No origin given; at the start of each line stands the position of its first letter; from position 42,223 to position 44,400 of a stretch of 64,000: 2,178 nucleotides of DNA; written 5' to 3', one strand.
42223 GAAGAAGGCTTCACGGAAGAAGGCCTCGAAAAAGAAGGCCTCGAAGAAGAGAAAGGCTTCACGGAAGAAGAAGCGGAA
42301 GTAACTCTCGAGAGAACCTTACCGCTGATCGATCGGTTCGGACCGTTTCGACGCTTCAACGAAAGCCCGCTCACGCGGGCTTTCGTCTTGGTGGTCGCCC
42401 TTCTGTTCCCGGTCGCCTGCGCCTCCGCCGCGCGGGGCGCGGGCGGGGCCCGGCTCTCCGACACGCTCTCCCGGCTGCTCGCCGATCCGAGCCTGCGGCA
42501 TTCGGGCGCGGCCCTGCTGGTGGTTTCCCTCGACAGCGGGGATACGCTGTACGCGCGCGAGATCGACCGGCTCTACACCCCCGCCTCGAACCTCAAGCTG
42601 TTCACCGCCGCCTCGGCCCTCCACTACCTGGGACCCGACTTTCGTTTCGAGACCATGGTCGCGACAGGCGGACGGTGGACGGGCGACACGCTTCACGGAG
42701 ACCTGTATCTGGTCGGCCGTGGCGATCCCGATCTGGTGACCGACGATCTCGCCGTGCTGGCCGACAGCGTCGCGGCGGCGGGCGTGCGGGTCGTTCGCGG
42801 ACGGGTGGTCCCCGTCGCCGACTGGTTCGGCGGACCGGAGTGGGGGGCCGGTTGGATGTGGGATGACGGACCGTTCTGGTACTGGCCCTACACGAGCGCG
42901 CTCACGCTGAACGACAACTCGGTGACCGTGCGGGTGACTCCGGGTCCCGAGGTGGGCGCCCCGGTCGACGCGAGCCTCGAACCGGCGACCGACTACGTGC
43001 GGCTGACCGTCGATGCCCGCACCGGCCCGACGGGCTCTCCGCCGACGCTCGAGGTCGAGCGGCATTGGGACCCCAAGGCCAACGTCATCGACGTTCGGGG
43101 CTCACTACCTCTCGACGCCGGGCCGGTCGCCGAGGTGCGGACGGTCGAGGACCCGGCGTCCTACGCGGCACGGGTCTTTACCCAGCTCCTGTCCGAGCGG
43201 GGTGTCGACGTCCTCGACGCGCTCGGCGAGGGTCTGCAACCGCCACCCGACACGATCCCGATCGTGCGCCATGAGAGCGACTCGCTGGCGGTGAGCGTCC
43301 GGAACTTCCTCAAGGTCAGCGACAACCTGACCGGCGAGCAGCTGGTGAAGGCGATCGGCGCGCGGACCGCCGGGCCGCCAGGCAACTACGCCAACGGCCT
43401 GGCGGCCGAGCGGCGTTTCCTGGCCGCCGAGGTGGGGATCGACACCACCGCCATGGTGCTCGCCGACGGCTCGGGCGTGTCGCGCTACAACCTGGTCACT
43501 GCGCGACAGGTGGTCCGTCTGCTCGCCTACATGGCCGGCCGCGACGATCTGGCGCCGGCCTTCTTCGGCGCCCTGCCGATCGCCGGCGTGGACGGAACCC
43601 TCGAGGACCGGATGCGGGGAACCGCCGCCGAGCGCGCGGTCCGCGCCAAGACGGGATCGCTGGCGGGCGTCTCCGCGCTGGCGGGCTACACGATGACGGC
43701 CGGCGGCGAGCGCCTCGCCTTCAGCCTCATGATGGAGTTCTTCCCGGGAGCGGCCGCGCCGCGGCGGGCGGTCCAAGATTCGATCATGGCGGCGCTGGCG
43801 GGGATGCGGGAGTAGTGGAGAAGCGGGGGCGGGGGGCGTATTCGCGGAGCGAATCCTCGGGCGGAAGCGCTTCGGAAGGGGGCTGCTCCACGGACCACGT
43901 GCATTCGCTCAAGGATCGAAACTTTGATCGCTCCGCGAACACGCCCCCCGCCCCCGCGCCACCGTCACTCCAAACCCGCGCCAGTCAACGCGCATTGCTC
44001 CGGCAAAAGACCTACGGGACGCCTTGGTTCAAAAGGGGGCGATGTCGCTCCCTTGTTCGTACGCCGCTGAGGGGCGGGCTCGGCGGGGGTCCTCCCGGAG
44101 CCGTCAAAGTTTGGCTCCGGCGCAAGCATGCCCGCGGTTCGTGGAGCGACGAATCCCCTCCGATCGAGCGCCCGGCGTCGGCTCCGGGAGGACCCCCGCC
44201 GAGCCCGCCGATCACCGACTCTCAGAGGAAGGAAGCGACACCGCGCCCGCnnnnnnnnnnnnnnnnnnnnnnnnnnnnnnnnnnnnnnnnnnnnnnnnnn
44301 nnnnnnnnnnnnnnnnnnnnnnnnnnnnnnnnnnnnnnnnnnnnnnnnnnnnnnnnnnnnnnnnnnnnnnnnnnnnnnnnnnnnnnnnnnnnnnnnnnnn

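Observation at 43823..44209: Two tandem ~135-nt elements with 31-33-bp stems, homologous cores and compensatory arm substitutions between convergent genes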

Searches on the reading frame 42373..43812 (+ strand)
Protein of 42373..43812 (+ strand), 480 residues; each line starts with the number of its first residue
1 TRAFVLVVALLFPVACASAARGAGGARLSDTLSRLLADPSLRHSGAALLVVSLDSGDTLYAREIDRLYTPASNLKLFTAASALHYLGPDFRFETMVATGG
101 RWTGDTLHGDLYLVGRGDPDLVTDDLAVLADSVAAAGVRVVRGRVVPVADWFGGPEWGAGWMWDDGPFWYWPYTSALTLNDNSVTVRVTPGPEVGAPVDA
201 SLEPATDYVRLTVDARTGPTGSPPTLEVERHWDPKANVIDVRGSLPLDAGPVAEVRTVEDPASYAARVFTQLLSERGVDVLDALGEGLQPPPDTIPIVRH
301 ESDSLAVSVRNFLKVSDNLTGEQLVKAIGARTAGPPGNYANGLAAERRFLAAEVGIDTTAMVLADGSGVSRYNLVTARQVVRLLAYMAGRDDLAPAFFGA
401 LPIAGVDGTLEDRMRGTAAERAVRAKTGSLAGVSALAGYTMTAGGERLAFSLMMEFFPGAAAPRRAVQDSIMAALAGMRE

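Call 32: find_homologous_proteins(query=window:42373-43812:+, max_evalue=1e-60)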
Query window:42373-43812:+ (480 aa): 2021 proteins with E <= 1e-60 among 8000 candidates; the best 120 are listed.
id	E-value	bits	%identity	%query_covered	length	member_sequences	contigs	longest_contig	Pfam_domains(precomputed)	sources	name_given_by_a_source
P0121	0.0e+0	1051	100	100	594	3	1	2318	PF02113.21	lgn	-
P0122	8.3e-252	854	83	99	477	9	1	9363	PF02113.21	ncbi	ncbi:MAG: D-alanyl-D-alanine carboxypeptidase/D-alanyl-D-alanine endopeptidase [Gemmatimonadota bact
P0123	1.7e-250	850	83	100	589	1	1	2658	PF02113.21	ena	-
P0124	2.6e-247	839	82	100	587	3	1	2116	PF02113.21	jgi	jgi:D-alanyl-D-alanine carboxypeptidase/D-alanyl-D-alanine-endopeptidase (penicillin-binding protein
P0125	4.3e-247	839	81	99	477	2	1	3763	PF02113.21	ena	-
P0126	3.6e-246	836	82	99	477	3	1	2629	PF02113.21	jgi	jgi:serine-type D-Ala-D-Ala carboxypeptidase/endopeptidase (penicillin-binding protein 4)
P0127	1.9e-245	833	81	99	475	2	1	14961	PF02113.21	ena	-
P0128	5.5e-245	832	82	99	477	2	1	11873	PF02113.21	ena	-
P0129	1.4e-243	827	82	99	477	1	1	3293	PF02113.21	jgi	-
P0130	1.5e-241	820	81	99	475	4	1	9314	PF02113.21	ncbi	-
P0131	1.8e-240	817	80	99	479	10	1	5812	PF02113.21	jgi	jgi:D-alanyl-D-alanine carboxypeptidase/D-alanyl-D-alanine-endopeptidase (penicillin-binding protein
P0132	1.7e-216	738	71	100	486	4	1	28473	PF02113.21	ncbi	ncbi:MAG: D-alanyl-D-alanine carboxypeptidase/D-alanyl-D-alanine endopeptidase [Gemmatimonadota bact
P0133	1.5e-213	728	72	100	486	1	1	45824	PF02113.21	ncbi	-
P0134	1.1e-212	725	72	99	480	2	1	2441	PF02113.21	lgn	-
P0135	4.6e-210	717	71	98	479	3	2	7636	PF02113.21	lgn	-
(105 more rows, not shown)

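Call 33: find_encoding_contigs(protein=P0122, flank=10000, max_places=4)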
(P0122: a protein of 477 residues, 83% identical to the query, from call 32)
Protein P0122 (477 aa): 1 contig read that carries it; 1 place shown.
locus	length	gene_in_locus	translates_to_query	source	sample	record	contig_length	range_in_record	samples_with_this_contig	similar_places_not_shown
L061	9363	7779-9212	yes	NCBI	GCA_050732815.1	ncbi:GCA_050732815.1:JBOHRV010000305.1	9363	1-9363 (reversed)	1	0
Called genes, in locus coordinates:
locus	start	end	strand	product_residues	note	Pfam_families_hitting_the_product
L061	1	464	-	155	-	PF03070:TENA_THI-4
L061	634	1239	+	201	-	PF03167:UDG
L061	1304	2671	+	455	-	PF00171:Aldedh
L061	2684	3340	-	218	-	PF01022:HTH_5, PF08279:HTH_11, PF12802:MarR_2 (weak), PF12840:HTH_20, PF13412:HTH_24 (weak)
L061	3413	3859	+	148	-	-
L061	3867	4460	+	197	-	PF00127:Copper-bind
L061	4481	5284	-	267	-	PF00459:Inositol_P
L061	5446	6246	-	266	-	PF13441:Gly-zipper_YMGG (weak)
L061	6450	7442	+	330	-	PF00365:PFK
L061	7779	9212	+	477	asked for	PF02113:Peptidase_S13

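Call 34: find_encoding_contigs(protein=P0127, flank=10000, max_places=4)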
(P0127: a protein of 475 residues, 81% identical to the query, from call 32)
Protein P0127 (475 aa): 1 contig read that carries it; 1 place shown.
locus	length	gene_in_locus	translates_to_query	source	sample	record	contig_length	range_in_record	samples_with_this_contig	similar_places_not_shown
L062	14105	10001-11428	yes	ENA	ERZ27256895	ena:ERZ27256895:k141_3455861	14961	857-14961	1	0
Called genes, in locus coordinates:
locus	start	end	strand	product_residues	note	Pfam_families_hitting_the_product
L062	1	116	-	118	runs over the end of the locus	-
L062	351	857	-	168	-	PF01209:Ubie_methyltran, PF08241:Methyltransf_11, PF08242:Methyltransf_12, PF13489:Methyltransf_23, PF13649:Methyltransf_25, PF13847:Methyltransf_31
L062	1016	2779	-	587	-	-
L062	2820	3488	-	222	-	PF03070:TENA_THI-4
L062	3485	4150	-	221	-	PF03070:TENA_THI-4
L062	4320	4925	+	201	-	PF03167:UDG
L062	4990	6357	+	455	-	PF00171:Aldedh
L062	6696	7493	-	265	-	PF00459:Inositol_P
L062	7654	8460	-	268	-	PF13441:Gly-zipper_YMGG (weak)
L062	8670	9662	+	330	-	PF00365:PFK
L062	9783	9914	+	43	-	-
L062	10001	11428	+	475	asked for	PF02113:Peptidase_S13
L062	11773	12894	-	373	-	PF21783:YNCE (faint), PF02239:Cytochrom_D1 (faint), PF10282:Lactonase (faint), PF25174:Beta-prop_THOC3 (weak)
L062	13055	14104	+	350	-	?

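Call 35: find_encoding_contigs(protein=P0128, flank=10000, max_places=4)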
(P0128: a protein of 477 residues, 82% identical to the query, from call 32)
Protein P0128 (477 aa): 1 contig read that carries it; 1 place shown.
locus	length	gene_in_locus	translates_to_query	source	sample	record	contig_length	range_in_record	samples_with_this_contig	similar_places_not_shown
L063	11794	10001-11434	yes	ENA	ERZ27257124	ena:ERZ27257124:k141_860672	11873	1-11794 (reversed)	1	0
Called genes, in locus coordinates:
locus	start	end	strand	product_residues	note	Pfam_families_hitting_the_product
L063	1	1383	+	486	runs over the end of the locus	?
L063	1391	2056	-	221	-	PF03070:TENA_THI-4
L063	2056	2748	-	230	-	PF03070:TENA_THI-4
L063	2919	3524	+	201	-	PF03167:UDG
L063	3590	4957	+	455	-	PF00171:Aldedh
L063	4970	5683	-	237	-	PF01022:HTH_5, PF08279:HTH_11, PF12802:MarR_2 (weak), PF12840:HTH_20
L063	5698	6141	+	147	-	-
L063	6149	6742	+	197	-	PF00127:Copper-bind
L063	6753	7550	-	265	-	PF00459:Inositol_P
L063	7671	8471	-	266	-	PF13441:Gly-zipper_YMGG (weak)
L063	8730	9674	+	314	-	PF00365:PFK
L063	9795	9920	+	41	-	-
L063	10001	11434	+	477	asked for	PF02113:Peptidase_S13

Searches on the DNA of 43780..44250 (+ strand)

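Call 37: search_rna_families(source=window, start=43780, end=44250, threshold=evalue, max_evalue=10)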
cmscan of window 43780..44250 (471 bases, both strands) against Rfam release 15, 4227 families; matches with E-value up to 10: 21.
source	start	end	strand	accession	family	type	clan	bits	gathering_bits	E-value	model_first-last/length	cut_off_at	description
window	43823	43957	+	RF04159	MIR1437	Gene; miRNA;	-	45.6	168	1.2e-06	1-192/192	no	MIR1437 microRNA precursor family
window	43823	43957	-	RF04159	MIR1437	Gene; miRNA;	-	43.9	168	2.9e-06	1-192/192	no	MIR1437 microRNA precursor family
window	43784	43996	+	RF04119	MIR1858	Gene; miRNA;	-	40.1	137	1.8e-05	1-197/197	no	MIR1858 microRNA precursor family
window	43794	43986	-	RF04119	MIR1858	Gene; miRNA;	-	39.2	137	2.9e-05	1-197/197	no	MIR1858 microRNA precursor family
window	43819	43964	-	RF03944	mir-935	Gene; miRNA;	-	35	73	0.0018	1-91/91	no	mir-935 microRNA precursor family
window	43828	43952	-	RF04104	MIR918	Gene; miRNA;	-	34.6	268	0.00018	1-265/265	no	MIR918 microRNA precursor family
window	44011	44250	-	RF04104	MIR918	Gene; miRNA;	-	34.3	268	0.00021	23-265/265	5'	MIR918 microRNA precursor family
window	43822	43958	+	RF03944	mir-935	Gene; miRNA;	-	33.4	73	0.0039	1-91/91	no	mir-935 microRNA precursor family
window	43828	43952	+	RF04104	MIR918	Gene; miRNA;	-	33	268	0.0004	1-265/265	no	MIR918 microRNA precursor family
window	43823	43957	-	RF03964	mir-H1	Gene; miRNA;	-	32.4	97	0.0015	1-85/85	no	mir-H1 microRNA precursor family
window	43822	43958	+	RF03964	mir-H1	Gene; miRNA;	-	30.2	97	0.0049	1-85/85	no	mir-H1 microRNA precursor family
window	44011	44250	+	RF04104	MIR918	Gene; miRNA;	-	26.2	268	0.012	1-243/265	3'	MIR918 microRNA precursor family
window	43824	43956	+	RF00879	mir-615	Gene; miRNA;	-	24.8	90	0.076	1-85/85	no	mir-615 microRNA precursor family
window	44085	44197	+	RF03900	mir-9242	Gene; miRNA;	-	20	62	0.74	1-66/66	no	mir-9242 microRNA precursor family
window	43831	43950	-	RF03433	mir-2576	Gene; miRNA;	-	19.2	83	2.3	1-120/120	no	mir-2576 microRNA precursor family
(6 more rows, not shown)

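Call 41: build_rna_model(alignment_id=A3, structure=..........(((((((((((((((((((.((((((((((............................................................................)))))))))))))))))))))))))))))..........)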
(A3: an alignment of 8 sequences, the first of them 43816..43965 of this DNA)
Model R1 built from alignment A3 (8 sequences, 155 columns); structure: as given.
model positions 149; base pairs 29; branch points 0; effective number of sequences 3.15; information 0.59 bits per position. Calibrated on 0.2 Mb of random sequence (short: E-values are rough).
structure used (alignment columns):
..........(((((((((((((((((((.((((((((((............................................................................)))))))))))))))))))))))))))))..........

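Call 43: search_with_rna_model(model_id=R1, sources=[window, L019, L020, L021, L022, L052, L053, L054, L055, L056, L057, L058, L059, L060, L061, L062, L063], max_evalue=1, make_alignment=true)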
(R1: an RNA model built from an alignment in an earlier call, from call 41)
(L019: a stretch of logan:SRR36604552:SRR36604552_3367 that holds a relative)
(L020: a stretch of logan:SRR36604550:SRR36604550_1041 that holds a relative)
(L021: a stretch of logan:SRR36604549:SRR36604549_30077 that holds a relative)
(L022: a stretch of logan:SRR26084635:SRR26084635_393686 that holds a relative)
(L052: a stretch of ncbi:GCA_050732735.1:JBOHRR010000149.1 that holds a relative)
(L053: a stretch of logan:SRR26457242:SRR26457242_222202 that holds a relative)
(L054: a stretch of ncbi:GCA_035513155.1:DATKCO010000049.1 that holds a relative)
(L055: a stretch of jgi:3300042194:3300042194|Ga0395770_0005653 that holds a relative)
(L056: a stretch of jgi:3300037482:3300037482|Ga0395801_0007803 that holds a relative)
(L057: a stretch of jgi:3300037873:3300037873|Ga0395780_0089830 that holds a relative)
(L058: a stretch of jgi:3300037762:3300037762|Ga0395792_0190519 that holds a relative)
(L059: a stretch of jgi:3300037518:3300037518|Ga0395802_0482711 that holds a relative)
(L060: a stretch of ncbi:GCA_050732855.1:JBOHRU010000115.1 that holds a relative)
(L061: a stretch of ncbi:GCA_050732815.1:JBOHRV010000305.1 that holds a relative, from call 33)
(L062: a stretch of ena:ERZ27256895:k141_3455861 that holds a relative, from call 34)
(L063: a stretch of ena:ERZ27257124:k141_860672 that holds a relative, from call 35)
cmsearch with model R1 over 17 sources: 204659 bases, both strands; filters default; matches with E-value up to 1: 30.
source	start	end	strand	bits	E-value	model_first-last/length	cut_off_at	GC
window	43817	43965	+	141.2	4.4e-24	1-149/149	no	0.69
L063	11437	11584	+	135.9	4.2e-23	1-149/149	no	0.73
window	44066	44214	-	130.5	4.2e-22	1-149/149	no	0.74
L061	9218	9363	+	129.2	7.3e-22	1-149/149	no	0.75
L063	11628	11775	-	127.1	1.9e-21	1-149/149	no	0.76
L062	11627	11775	-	122.3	1.4e-20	1-149/149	no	0.75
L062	11432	11581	+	120.2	3.6e-20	1-149/149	no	0.75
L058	2092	2216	+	96.7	8.1e-16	1-124/149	3'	0.74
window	6940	7090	+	87.6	4e-14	1-149/149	no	0.73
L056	7561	7678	+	86.3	7.1e-14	1-117/149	3'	0.74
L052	10724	10824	-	69.2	1e-10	48-149/149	5'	0.71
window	43815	43963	-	64.9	6.5e-10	1-149/149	no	0.69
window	44068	44214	+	63.2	1.4e-09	1-149/149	no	0.74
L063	11437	11582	-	62.3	2e-09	1-149/149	no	0.73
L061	9218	9363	-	56.4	2.5e-08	1-149/149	no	0.75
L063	11630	11778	+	53.5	8.4e-08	1-149/149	no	0.77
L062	11629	11777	+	45.2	3e-06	1-149/149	no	0.75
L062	11430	11580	-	44.2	4.5e-06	1-149/149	no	0.74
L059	1205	1281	+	41.5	1.5e-05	1-76/149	3'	0.78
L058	2090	2216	-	34.5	0.00029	24-149/149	5'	0.74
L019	10056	10090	+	27.5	0.0058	1-35/149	3'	0.8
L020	10053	10087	+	27.5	0.0058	1-35/149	3'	0.8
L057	2935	2972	+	25.9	0.012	1-38/149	3'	0.74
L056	7559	7678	-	23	0.04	31-149/149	5'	0.74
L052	10725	10824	+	22.5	0.049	1-115/149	3'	0.71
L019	10054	10090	-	21.6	0.072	113-149/149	5'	0.81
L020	10051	10087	-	21.6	0.072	113-149/149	5'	0.81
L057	2933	2972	-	20.2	0.13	37-149/149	5'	0.75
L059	1203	1281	-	19.9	0.15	71-149/149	5'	0.78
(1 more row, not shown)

Alignment A4: 30 matches aligned to the model, 193 columns, each read 5' to 3' on its own strand. Consensus structure (alignment columns), stored with it:
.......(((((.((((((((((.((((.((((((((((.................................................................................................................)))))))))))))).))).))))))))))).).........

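Call 53: search_with_rna_model(model_id=R1, sources=[L064, L065, L066], max_evalue=1)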
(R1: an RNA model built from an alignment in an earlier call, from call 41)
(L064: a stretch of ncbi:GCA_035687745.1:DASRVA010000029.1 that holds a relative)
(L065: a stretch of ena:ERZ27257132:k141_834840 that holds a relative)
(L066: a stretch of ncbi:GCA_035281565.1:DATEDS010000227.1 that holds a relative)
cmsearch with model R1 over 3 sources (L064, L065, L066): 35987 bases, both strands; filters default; matches with E-value up to 1: 5.
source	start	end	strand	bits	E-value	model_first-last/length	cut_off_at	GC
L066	10651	10797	+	42.8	1.5e-06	1-149/149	no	0.75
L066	10648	10796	-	42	2e-06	1-149/149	no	0.74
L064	10652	10798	-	32.6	0.00012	1-149/149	no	0.77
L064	10653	10799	+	22.4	0.0089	1-149/149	no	0.76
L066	5637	5678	-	13.1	0.48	1-149/149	no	0.76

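Call 67: search_dna_similar(query=window:43816-44216:+, collection=plasmids, mode=distant, max_evalue=0.001, max_rows=10)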
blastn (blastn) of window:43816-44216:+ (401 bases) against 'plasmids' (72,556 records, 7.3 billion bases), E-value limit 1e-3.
No match.

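Call 68: search_dna_similar(query=window:43816-44216:+, collection=phages, mode=distant, max_evalue=0.001, max_rows=10)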
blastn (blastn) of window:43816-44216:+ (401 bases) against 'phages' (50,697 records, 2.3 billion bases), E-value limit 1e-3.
No match.
